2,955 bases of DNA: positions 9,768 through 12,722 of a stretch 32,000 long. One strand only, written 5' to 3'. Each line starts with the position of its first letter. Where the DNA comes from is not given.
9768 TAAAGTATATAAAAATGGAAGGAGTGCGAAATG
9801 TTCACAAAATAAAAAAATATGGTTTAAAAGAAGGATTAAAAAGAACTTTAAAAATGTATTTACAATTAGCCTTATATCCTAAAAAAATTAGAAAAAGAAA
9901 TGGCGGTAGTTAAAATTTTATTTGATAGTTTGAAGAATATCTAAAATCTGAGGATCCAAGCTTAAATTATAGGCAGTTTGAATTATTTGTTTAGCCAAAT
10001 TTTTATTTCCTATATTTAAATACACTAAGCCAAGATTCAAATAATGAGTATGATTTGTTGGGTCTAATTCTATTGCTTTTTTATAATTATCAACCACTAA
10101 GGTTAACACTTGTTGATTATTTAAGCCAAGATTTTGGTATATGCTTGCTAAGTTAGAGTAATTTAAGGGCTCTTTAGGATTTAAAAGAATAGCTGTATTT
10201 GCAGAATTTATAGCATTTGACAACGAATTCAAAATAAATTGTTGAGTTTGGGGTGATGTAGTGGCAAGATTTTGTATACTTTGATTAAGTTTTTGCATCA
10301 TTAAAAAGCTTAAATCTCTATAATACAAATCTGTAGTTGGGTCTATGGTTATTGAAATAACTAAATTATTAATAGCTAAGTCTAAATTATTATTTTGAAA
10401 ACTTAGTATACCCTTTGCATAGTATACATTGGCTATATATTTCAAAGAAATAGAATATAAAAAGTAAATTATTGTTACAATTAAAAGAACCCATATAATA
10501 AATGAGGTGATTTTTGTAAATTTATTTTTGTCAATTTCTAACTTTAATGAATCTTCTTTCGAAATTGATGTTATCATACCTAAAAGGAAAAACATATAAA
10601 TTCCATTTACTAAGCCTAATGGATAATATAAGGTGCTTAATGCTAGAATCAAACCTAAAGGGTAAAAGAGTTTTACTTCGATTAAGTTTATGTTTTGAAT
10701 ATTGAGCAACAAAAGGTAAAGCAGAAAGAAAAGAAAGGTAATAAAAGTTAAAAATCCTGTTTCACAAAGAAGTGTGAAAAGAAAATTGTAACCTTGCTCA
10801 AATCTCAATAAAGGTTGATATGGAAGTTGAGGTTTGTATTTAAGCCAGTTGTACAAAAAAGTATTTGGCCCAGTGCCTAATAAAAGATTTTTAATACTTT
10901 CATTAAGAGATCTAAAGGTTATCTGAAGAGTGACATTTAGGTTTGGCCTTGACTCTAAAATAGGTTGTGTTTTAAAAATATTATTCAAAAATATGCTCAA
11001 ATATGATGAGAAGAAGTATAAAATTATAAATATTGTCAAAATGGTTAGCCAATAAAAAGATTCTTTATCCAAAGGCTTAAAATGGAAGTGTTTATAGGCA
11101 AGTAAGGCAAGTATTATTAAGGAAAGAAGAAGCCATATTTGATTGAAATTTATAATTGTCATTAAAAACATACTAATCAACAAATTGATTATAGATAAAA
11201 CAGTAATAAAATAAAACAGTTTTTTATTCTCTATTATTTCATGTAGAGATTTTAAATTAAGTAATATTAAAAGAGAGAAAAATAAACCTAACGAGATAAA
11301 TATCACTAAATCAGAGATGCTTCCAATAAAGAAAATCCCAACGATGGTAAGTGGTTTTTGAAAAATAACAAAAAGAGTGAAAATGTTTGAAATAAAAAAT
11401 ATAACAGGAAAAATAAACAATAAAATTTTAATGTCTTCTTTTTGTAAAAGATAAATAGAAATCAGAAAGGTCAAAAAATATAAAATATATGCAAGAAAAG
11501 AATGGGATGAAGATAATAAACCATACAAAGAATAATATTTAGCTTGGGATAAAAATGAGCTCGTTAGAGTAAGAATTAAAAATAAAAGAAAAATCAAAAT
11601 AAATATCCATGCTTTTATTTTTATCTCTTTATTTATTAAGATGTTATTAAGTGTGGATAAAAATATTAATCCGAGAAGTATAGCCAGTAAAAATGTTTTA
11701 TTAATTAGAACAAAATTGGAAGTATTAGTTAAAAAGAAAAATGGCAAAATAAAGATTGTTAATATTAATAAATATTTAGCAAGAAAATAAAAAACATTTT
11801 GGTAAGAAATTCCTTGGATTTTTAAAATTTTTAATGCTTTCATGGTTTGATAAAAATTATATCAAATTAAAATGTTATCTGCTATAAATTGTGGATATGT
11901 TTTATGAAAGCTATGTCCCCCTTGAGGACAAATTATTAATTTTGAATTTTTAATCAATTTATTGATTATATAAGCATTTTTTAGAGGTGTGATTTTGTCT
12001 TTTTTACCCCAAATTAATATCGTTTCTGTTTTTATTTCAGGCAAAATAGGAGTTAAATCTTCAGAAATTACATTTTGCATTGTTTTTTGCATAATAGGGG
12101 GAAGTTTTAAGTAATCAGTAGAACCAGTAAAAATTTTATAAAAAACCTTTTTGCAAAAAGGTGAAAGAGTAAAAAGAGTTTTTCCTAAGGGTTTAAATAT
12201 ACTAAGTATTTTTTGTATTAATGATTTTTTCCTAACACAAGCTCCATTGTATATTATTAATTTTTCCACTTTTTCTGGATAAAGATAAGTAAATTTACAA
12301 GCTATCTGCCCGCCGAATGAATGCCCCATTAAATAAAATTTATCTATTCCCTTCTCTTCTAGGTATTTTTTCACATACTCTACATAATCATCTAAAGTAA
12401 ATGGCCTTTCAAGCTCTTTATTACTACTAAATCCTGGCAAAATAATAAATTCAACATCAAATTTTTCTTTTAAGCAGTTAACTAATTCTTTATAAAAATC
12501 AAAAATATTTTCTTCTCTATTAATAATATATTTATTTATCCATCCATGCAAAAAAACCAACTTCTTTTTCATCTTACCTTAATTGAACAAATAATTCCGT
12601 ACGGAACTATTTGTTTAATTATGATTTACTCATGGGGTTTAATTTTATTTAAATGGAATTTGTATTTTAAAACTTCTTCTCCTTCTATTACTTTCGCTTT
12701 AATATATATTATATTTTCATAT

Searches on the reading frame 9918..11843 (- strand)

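Call 4: search_protein_families(library=pfam, proteins=[window:9918-11843:-], max_evalue=0.01)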
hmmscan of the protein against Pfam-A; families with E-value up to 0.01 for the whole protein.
window:9918-11843:- (641 aa): 5 families
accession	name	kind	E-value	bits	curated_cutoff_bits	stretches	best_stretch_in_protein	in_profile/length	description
PF13414.12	TPR_11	-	1.4e-12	47.5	26.8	1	585-612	15-42/42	TPR repeat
PF13181.12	TPR_8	-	2.8e-09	36.8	25.7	0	601-628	4-31/34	Tetratricopeptide repeat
PF13431.12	TPR_17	-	6.3e-09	35.9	24.4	1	587-619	2-34/34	Tetratricopeptide repeat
PF00515.34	TPR_1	-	1.3e-06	28.4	27.8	0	585-597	22-34/34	Tetratricopeptide repeat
PF07719.23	TPR_2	-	7.3e-06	26.2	27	0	471-503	1-33/34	Tetratricopeptide repeat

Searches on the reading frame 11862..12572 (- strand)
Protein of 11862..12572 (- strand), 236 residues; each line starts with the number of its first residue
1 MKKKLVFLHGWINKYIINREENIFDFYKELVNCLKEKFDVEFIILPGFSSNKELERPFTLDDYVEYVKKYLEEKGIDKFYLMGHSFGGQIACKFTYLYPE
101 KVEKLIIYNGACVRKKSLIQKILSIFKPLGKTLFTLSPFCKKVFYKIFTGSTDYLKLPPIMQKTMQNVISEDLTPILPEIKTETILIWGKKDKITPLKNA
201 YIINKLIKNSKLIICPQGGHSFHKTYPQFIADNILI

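Call 4: search_protein_families(library=pfam, proteins=[window:11862-12572:-], max_evalue=0.01)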
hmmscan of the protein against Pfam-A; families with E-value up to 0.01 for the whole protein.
window:11862-12572:- (236 aa): 13 families
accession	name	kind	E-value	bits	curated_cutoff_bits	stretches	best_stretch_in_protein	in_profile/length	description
PF00561.26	Abhydrolase_1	-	2.7e-23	83.3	25.8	2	5-110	3-102/245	alpha/beta hydrolase fold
PF12146.15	Hydrolase_4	-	6.9e-11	42.3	27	1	60-222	59-234/239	Serine aminopeptidase, S33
PF10230.15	LIDHydrolase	-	5.2e-09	36.7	27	1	24-106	15-114/262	Lipid-droplet associated hydrolase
PF12697.13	Abhydrolase_6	-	8.4e-08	33.6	26.3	1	5-232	1-216/217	Alpha/beta hydrolase family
PF12695.13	Abhydrolase_5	-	0.00021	21.6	27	1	73-125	53-106/164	Alpha/beta hydrolase family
PF08840.17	BAAT_C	-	0.00028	21.4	20.9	1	78-223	23-161/210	BAAT / Acyl-CoA thioester hydrolase C terminal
PF03959.19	FSH1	-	0.00045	20.4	21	1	54-221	79-200/211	Serine hydrolase (FSH1)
PF00975.26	Thioesterase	-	0.00062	20.5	26.4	1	26-95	15-84/226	Thioesterase domain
PF03096.20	Ndr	-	0.00085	18.6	23.3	1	29-122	47-143/283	Ndr family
PF01738.24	DLH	-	0.0059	16.7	21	0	61-116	82-133/217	Dienelactone hydrolase family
PF20408.4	Abhydrolase_11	-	0.007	16.6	27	0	61-95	58-94/193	Alpha/beta hydrolase domain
PF00326.27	Peptidase_S9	-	0.0076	16.2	22.6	0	59-91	44-78/213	Prolyl oligopeptidase family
PF02230.22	Abhydrolase_2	-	0.0077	16.5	23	0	77-121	105-149/217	Phospholipase/Carboxylesterase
